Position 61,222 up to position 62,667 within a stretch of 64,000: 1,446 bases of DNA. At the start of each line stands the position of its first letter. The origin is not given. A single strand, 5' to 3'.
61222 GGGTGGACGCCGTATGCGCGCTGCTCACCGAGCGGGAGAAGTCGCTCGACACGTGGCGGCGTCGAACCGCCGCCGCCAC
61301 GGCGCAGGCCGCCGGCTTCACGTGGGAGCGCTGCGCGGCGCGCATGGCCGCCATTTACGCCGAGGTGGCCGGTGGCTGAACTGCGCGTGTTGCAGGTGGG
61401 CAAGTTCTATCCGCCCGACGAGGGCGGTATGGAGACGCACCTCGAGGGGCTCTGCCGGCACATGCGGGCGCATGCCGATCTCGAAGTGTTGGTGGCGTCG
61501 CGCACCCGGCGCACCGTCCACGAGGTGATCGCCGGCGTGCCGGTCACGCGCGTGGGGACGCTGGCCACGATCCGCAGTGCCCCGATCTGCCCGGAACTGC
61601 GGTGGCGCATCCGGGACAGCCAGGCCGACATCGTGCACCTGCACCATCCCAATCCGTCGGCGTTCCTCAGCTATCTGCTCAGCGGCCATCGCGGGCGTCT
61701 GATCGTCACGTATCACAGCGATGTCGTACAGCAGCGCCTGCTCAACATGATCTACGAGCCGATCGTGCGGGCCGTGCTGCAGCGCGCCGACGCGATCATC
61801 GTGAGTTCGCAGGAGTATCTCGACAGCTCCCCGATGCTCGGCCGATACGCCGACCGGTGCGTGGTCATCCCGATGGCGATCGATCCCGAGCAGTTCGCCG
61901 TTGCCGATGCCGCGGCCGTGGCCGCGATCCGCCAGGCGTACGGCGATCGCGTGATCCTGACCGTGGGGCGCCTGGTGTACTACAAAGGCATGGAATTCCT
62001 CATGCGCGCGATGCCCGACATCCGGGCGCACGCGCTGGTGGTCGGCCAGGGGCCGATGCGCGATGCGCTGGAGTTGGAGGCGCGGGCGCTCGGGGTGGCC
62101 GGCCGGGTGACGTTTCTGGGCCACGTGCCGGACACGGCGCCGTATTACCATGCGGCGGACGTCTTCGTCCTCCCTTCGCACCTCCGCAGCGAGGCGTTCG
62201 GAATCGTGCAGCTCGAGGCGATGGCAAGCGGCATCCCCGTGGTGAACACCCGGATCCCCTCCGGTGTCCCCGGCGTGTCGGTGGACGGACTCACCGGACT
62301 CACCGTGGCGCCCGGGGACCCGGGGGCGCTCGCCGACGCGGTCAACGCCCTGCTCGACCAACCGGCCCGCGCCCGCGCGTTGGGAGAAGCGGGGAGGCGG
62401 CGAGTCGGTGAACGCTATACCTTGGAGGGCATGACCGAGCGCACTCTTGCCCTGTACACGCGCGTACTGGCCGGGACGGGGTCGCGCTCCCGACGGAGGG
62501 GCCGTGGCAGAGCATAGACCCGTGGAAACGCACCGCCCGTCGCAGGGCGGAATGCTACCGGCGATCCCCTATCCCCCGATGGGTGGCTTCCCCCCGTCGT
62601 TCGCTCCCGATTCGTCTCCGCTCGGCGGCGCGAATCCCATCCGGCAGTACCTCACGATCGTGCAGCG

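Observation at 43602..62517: An 18-gene, roughly 19-kb polysaccharide operon with 12 glycosyltransferases and 4 methyltransferases, almost entirely linked by stop/start overlaps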

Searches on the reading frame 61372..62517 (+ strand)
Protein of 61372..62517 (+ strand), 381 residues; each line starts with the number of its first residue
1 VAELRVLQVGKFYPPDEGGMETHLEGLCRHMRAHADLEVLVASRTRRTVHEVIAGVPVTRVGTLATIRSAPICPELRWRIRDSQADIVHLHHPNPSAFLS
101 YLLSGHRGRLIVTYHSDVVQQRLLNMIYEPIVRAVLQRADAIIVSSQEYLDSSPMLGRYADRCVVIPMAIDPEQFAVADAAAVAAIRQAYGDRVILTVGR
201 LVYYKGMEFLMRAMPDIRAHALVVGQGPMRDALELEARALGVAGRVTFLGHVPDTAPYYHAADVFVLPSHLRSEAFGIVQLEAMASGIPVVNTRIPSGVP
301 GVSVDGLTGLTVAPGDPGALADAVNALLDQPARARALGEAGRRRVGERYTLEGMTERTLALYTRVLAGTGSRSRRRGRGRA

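Call 7: search_protein_families(library=pfam, proteins=[window:61372-62517:+], max_evalue=0.01)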
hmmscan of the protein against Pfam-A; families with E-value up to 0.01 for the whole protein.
window:61372-62517:+ (381 aa): 7 families
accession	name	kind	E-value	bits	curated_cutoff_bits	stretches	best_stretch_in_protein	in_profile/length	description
PF13692.12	Glyco_trans_1_4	-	8.1e-39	133.6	27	1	193-329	2-141/142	Glycosyl transferases group 1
PF00534.26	Glycos_transf_1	-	1e-37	129.8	26.4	1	191-344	14-172/172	Glycosyl transferases group 1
PF13439.12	Glyco_transf_4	-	1.1e-19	71.5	28.5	1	18-174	2-170/170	Glycosyltransferase Family 4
PF13579.12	Glyco_trans_4_4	-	1.9e-17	64.5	29.7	1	18-167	1-156/158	Glycosyl transferase 4-like domain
PF13524.12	Glyco_trans_1_2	-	2.4e-07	31.2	25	1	221-356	17-140/144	Glycosyl transferase-like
PF13477.12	Glyco_trans_4_2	-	3.1e-06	27.9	23.4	1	36-146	24-139/139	Glycosyl transferase 4-like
PF20706.3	GT4-conflict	-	1.2e-05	24.9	26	1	190-294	195-312/385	Family 4 Glycosyltransferase in conflict systems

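Call 15: search_protein_families(library=ncbifam, proteins=[window:61372-62517:+], max_evalue=0.00001)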
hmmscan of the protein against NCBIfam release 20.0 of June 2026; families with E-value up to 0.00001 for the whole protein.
window:61372-62517:+ (381 aa): 32 families (the best 25 are shown)
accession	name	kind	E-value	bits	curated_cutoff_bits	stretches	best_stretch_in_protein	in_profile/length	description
TIGR03088.1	stp2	hypoth_equivalog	9.8e-31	107.1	409.05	1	104-366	109-374/374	TIGR03088 family PEP-CTERM/XrtA system glycosyltransferase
TIGR03999.1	thiol_BshA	equivalog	1e-30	107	273.7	1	81-366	81-374/375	N-acetyl-alpha-D-glucosaminyl L-malate synthase BshA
NF041876.1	EPS_EpsE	equivalog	9.1e-30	104.2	400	1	63-352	92-383/389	exopolysaccharide biosynthesis GT4 family glycosyltransferase EpsE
TIGR02149.1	glgA_Coryne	subfamily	2.7e-29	102.5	302.4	1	5-366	2-391/391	glycogen synthase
TIGR03449.1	mycothiol_MshA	equivalog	1.4e-24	86.8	462.5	1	134-365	160-403/406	D-inositol-3-phosphate glycosyltransferase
TIGR04063.1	stp3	hypoth_equivalog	1.6e-22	80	442.05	1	130-366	149-396/397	TIGR04063 family PEP-CTERM/XrtA system glycosyltransferase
NF053787.1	GlcN_PG_synth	equivalog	2.5e-22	79.2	480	1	5-366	2-360/361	N-acetylglucosaminyl phosphatidylglycerol synthase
TIGR04047.1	MSMEG_0565_glyc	hypoth_equivalog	6.6e-20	71.5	259.85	1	133-363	134-372/373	MSMEG_0565 family glycosyltransferase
NF047684.1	TeichurnBiosyTuaC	equivalog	7.3e-19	67.9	550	1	84-365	108-389/391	teichuronic acid biosynthesis protein TuaC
NF038298.1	EPS_HpsO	equivalog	8.9e-19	67.5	575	1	136-365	144-387/388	hormogonium polysaccharide biosynthesis glycosyltransferase HpsO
NF041010.1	glycosy_Agl16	equivalog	4e-18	65.4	575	1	6-364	3-350/352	glycosylation protein Agl16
TIGR04157.1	glyco_rSAM_CFB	subfamily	6.2e-16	58.4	400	1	133-362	164-406/406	TIGR04157 family glycosyltransferase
NF050063.1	ProtGlycPglJ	equivalog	3.1e-15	56.3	500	1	85-332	88-334/363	N-acetylgalactosamine-N,N'-diacetylbacillosaminyl-diphospho-undecaprenol 4-alpha-N-acetylgalactosaminyltransferase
NF038011.1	PelF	equivalog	9e-15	54.7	100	1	126-362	245-489/489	GT4 family glycosyltransferase PelF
NF038295.1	EPS_HpsP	equivalog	4.8e-13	48.9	550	1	116-365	131-387/388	hormogonium polysaccharide biosynthesis glycosyltransferase HpsP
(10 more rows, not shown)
